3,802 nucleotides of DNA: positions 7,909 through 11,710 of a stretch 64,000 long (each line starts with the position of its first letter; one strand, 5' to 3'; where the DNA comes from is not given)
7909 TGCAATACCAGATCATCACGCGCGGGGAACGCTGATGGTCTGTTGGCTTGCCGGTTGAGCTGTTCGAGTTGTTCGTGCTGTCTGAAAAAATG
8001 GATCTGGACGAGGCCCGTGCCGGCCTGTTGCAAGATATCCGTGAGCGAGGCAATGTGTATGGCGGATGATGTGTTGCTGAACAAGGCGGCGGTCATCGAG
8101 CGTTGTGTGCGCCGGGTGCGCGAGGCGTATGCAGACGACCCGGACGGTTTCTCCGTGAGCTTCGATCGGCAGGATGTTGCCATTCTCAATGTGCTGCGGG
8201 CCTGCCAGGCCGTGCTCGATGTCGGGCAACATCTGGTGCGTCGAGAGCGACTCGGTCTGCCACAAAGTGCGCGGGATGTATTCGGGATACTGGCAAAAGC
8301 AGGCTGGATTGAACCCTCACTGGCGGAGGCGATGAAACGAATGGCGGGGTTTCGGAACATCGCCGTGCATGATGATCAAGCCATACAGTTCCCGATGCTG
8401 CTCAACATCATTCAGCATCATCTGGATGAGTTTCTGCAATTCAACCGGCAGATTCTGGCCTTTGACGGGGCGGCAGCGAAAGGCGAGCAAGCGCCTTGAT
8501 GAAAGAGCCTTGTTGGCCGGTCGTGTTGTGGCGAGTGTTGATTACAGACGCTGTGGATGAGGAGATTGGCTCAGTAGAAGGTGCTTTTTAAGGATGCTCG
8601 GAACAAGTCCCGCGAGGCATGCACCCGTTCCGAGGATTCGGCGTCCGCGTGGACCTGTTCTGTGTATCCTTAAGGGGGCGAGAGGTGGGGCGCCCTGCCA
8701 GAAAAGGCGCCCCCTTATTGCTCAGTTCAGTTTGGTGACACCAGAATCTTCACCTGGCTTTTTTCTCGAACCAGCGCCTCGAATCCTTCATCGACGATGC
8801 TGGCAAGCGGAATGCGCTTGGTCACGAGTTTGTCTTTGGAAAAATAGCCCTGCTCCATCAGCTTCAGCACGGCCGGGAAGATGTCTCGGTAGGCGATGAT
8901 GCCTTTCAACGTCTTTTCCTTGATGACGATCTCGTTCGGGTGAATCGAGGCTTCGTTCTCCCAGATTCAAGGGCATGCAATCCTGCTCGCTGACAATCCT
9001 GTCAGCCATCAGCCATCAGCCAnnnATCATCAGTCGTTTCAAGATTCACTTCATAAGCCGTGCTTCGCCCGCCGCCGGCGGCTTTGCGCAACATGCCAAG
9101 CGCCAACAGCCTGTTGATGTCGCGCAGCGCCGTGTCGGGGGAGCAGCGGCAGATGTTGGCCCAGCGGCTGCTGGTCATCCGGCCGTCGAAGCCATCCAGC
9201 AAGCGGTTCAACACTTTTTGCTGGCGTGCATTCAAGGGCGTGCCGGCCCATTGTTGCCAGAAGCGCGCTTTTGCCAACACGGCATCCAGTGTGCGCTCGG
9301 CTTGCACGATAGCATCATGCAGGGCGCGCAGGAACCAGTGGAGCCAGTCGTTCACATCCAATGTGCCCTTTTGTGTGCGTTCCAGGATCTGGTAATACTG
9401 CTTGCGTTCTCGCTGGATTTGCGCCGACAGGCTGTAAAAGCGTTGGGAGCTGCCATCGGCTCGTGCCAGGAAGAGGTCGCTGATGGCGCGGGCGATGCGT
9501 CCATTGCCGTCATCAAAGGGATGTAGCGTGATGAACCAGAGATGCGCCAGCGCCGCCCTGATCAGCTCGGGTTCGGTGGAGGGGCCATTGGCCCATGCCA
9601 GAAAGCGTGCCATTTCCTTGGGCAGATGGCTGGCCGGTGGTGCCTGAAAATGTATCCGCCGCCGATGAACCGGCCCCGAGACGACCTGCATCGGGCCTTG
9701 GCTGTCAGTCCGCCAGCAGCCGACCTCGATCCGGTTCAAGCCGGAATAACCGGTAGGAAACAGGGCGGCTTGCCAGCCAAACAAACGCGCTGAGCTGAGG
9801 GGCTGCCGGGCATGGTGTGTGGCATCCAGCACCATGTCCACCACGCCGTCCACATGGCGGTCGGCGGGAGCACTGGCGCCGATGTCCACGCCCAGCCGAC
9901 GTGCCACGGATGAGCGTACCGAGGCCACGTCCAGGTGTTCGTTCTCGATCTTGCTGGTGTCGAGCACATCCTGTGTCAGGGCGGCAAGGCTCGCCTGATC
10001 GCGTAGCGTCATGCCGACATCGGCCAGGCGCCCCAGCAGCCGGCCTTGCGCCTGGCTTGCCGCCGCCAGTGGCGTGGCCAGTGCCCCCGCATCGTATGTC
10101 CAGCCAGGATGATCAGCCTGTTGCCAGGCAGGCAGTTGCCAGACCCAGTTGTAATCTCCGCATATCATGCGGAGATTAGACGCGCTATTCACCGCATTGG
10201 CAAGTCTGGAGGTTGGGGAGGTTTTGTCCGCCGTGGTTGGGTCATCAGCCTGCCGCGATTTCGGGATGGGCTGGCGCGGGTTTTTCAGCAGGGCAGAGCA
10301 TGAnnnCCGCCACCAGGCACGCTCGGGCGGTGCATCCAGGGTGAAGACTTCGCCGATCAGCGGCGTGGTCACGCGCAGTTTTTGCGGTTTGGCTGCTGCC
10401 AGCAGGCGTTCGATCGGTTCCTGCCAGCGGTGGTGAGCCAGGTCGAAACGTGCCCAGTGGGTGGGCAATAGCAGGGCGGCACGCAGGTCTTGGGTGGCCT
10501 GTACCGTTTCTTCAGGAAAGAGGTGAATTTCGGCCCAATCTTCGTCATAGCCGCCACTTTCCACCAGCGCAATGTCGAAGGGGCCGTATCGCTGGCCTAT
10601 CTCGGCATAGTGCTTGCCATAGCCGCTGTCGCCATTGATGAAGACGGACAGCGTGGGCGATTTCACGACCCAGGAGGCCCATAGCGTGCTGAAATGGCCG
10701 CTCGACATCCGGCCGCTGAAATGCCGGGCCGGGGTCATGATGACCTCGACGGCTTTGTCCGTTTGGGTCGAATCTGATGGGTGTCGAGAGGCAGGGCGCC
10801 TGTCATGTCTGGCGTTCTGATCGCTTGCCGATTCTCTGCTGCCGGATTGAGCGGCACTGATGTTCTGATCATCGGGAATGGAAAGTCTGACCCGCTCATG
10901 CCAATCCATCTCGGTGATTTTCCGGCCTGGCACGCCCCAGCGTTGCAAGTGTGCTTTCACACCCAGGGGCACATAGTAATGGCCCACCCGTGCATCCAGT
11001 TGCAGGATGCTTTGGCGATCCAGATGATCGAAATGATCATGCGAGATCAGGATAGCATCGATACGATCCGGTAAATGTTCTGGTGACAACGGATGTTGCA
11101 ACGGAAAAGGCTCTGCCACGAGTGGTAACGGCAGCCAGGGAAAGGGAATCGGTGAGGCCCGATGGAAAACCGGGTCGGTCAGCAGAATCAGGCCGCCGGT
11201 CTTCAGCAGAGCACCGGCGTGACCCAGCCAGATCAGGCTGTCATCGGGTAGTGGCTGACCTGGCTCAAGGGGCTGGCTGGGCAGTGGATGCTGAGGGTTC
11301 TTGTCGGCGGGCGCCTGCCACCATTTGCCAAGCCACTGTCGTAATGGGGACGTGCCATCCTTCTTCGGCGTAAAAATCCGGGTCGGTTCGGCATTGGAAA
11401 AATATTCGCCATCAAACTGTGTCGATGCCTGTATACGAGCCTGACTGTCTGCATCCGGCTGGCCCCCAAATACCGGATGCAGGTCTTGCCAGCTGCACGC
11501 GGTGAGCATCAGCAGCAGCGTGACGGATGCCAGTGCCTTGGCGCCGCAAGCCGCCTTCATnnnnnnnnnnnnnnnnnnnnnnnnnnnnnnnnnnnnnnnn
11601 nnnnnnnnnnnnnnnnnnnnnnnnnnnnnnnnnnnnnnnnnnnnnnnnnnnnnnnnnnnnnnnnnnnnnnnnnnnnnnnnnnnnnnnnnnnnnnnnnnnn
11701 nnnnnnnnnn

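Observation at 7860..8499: Intact HepT (HEPN) toxin beside a broken MntA antitoxin, with the AMPylation-site Tyr of Rx4HxY replaced by Asp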

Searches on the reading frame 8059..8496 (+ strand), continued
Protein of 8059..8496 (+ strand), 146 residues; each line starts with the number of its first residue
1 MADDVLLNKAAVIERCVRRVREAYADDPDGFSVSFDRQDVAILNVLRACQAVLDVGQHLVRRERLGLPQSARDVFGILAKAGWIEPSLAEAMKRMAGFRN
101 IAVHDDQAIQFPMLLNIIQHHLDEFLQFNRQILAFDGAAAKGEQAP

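Call 42: find_encoding_contigs(protein=P0062, flank=2000, max_places=2)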
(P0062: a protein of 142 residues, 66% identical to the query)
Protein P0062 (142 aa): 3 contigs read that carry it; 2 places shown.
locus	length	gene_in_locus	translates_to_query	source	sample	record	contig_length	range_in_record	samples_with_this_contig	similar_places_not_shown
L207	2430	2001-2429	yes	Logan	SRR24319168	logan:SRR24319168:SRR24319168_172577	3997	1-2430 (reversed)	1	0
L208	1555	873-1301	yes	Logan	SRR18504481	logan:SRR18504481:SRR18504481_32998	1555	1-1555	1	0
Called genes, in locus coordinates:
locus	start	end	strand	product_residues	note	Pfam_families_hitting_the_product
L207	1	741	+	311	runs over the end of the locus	PF01420:Methylase_S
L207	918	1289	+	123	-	-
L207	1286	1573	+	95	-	PF01541:GIY-YIG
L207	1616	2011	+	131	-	PF01909:NTP_transf_2, PF18765:Polbeta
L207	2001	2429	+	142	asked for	PF01934:HepT-like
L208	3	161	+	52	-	?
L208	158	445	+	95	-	PF01541:GIY-YIG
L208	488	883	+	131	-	PF01909:NTP_transf_2, PF18765:Polbeta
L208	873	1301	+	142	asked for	PF01934:HepT-like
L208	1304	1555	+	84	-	?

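Call 43: find_encoding_contigs(protein=P0103, flank=2000, max_places=2)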
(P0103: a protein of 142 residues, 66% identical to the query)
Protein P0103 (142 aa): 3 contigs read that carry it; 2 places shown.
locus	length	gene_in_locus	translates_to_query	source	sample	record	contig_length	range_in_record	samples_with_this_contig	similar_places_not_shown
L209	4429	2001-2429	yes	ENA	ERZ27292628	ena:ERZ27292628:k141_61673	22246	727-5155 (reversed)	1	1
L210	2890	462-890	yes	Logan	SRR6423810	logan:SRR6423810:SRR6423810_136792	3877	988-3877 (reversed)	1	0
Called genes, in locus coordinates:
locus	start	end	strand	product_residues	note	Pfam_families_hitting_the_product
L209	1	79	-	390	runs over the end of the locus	-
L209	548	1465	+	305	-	PF07751:Abi_2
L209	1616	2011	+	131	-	PF01909:NTP_transf_2 (weak), PF18765:Polbeta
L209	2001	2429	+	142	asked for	PF01934:HepT-like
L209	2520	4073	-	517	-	-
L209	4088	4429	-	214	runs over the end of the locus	PF18183:SLATT_2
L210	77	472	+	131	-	PF01909:NTP_transf_2 (weak), PF18765:Polbeta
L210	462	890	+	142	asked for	PF01934:HepT-like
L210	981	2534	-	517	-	-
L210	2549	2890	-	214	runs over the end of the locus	PF18183:SLATT_2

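Call 65: search_protein_families(library=padloc, proteins=[window:8059-8496:+], max_evalue=0.001)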
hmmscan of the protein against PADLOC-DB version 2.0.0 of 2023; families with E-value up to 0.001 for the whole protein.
window:8059-8496:+ (146 aa): 0 families

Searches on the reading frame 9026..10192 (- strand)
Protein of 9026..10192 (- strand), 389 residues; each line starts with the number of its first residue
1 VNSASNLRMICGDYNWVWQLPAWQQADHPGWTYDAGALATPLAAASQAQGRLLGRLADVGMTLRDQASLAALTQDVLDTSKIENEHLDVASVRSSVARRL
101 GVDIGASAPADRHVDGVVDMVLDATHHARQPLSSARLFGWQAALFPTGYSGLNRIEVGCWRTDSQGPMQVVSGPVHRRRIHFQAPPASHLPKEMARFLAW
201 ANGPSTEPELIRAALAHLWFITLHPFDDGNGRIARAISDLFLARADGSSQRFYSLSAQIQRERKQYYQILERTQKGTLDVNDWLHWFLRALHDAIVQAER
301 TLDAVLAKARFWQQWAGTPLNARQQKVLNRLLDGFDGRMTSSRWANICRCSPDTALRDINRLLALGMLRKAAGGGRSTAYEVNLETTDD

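Call 47: search_protein_families(library=pfam, proteins=[window:9026-10192:-], max_evalue=0.01)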
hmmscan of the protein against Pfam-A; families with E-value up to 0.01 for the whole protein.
window:9026-10192:- (389 aa): 2 families
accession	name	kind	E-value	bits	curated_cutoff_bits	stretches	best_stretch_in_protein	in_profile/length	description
PF13776.11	DUF4172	-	1.2e-25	90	25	1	23-102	3-82/82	Domain of unknown function (DUF4172)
PF02661.23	Fic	-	2.8e-15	57.4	24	1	132-242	2-93/93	Fic/DOC family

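Call 65: search_protein_families(library=padloc, proteins=[window:9026-10192:-], max_evalue=0.001)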
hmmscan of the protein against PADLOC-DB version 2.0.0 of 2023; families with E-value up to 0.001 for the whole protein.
window:9026-10192:- (389 aa): 6 families
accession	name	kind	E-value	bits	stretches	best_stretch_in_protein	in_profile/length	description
PDLC03963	SoFic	-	4e-46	156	1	28-380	14-349/361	-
PDLC04966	PDC-S24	-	5.8e-16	56.4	1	176-318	269-402/497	-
PDLC04839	PDC-S04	-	3.7e-09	34.6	1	182-273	92-186/205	-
PDLC04836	PDC-S04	-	4.4e-06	24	1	187-237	133-182/244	-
PDLC04837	PDC-S04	-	6.9e-05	20.2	1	192-237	134-178/234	-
PDLC04840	PDC-S04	-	7.6e-05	20.5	1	208-239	140-171/227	-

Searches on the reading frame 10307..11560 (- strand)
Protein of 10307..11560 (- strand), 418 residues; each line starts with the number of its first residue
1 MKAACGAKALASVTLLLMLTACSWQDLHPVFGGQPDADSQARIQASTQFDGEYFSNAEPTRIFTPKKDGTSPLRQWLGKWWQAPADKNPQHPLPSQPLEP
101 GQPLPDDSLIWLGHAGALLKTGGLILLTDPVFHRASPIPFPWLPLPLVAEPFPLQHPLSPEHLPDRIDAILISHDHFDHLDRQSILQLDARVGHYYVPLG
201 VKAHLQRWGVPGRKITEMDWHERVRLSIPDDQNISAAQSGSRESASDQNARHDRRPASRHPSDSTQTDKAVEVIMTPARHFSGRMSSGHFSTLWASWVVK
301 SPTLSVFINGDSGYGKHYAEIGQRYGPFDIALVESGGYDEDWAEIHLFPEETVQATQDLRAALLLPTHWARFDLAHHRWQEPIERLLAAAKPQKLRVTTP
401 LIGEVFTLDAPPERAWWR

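Call 47: search_protein_families(library=pfam, proteins=[window:10307-11560:-], max_evalue=0.01)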
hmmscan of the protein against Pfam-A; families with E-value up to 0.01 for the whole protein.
window:10307-11560:- (418 aa): 2 families
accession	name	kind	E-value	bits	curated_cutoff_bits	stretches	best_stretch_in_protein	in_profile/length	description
PF12706.13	Lactamase_B_2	-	8.9e-38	130.3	27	2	261-369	92-200/200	Beta-lactamase superfamily domain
PF13483.12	Lactamase_B_3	-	1.7e-09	38.3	24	1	109-368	2-160/160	Beta-lactamase superfamily domain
